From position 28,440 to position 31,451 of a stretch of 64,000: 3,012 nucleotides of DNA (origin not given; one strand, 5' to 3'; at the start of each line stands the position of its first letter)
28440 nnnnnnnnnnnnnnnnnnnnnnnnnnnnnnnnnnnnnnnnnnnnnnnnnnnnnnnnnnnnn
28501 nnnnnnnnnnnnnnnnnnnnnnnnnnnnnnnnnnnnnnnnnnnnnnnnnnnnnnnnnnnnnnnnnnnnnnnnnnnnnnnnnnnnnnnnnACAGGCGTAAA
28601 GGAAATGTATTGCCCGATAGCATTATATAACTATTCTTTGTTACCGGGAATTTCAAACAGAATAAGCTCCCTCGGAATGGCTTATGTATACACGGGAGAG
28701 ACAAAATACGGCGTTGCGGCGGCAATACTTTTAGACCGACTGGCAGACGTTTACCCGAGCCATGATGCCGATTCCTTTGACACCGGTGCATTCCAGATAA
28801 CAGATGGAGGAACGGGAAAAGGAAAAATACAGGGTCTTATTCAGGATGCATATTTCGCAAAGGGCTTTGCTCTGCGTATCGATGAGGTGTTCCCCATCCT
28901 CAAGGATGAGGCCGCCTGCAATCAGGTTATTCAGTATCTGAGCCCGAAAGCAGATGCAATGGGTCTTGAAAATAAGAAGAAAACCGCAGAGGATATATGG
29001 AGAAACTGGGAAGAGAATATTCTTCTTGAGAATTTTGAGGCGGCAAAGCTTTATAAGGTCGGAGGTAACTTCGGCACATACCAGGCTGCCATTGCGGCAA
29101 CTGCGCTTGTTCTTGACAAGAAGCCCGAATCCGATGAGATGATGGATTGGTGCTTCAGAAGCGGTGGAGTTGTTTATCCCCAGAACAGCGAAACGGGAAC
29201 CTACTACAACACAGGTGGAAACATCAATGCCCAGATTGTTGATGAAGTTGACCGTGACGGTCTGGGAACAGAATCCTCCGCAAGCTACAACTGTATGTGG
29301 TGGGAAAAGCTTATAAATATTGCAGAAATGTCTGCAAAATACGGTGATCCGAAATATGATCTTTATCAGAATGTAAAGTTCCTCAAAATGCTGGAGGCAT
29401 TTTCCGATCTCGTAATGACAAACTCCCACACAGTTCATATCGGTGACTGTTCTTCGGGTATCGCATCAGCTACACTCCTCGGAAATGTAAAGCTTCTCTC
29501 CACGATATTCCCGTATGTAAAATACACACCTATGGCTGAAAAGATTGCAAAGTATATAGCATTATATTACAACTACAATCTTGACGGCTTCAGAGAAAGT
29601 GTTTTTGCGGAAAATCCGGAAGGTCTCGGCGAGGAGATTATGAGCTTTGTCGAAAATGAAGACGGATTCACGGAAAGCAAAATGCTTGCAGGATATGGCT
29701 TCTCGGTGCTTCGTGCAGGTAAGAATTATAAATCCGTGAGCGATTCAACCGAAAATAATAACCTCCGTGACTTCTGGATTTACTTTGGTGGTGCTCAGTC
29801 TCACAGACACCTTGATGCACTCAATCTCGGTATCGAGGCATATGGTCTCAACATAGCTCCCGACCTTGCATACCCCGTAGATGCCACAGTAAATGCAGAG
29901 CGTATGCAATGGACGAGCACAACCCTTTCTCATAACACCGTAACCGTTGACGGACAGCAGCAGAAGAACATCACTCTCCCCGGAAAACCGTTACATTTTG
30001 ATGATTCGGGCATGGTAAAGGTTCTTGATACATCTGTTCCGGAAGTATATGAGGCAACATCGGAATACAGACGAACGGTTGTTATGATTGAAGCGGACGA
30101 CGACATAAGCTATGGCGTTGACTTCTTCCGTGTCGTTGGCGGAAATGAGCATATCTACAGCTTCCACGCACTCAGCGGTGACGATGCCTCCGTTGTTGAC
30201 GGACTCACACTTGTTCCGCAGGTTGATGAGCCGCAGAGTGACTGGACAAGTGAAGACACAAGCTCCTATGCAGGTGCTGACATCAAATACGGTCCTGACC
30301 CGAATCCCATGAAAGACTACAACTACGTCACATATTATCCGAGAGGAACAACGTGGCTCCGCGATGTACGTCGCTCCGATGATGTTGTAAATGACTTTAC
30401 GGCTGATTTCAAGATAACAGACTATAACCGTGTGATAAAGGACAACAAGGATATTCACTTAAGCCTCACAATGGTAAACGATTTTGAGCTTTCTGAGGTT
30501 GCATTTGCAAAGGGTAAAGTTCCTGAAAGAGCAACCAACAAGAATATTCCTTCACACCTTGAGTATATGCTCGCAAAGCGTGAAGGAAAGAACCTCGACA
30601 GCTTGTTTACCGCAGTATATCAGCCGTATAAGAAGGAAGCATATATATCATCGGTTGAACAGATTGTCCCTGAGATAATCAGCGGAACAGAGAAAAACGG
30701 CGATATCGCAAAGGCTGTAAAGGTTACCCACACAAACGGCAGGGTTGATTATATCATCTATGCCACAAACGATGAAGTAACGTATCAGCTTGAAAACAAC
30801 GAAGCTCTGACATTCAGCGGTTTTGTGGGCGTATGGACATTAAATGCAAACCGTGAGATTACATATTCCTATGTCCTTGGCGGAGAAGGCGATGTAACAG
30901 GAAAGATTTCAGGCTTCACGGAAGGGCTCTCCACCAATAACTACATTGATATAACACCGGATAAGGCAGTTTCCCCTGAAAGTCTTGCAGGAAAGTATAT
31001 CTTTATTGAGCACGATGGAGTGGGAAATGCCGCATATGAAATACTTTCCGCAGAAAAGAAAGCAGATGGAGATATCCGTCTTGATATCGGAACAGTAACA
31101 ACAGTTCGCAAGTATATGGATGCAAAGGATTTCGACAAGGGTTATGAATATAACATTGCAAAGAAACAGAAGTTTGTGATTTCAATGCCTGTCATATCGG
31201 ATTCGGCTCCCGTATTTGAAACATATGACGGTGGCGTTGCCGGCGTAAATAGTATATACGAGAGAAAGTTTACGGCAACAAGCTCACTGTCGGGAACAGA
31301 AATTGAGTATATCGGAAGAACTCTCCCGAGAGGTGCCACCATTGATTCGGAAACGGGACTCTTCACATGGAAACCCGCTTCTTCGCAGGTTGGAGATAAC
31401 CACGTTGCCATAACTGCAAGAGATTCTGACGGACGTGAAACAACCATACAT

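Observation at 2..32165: Three paralogous 2.1-2.8 k-aa SLH-anchored heparinase II/III-type surface enzymes in one locus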

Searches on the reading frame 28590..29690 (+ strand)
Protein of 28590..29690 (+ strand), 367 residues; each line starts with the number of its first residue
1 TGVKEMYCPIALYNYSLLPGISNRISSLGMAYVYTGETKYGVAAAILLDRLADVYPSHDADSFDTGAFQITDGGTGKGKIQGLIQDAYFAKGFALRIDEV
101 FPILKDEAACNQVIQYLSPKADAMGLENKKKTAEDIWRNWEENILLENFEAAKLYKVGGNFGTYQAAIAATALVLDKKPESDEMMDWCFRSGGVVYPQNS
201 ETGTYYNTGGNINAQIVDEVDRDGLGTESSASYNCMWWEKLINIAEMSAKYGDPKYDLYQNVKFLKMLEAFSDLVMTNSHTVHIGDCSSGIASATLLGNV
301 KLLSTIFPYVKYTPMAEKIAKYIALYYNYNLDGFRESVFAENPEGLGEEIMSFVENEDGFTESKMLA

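Call 97: search_protein_families(library=pfam, proteins=[window:28590-29690:+], max_evalue=10)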
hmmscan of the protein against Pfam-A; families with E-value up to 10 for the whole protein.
window:28590-29690:+ (367 aa): 1 family
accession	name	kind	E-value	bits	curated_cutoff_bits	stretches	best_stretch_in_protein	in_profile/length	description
PF06834.16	TraU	-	0.11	12.3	26.5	1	165-240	170-248/306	TraU protein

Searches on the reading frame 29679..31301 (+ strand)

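Call 97: search_protein_families(library=pfam, proteins=[window:29679-31301:+], max_evalue=10)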
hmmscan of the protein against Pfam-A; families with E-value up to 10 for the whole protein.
window:29679-31301:+ (541 aa): 2 families
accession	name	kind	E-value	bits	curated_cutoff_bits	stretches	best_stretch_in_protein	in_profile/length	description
PF07940.18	Hepar_II_III_C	-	1.4e-05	25.1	24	1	38-97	35-92/237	Heparinase II/III-like, C-terminal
PF11216.13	DUF3012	-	0.24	11.9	25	1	183-198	12-27/32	Protein of unknown function (DUF3012)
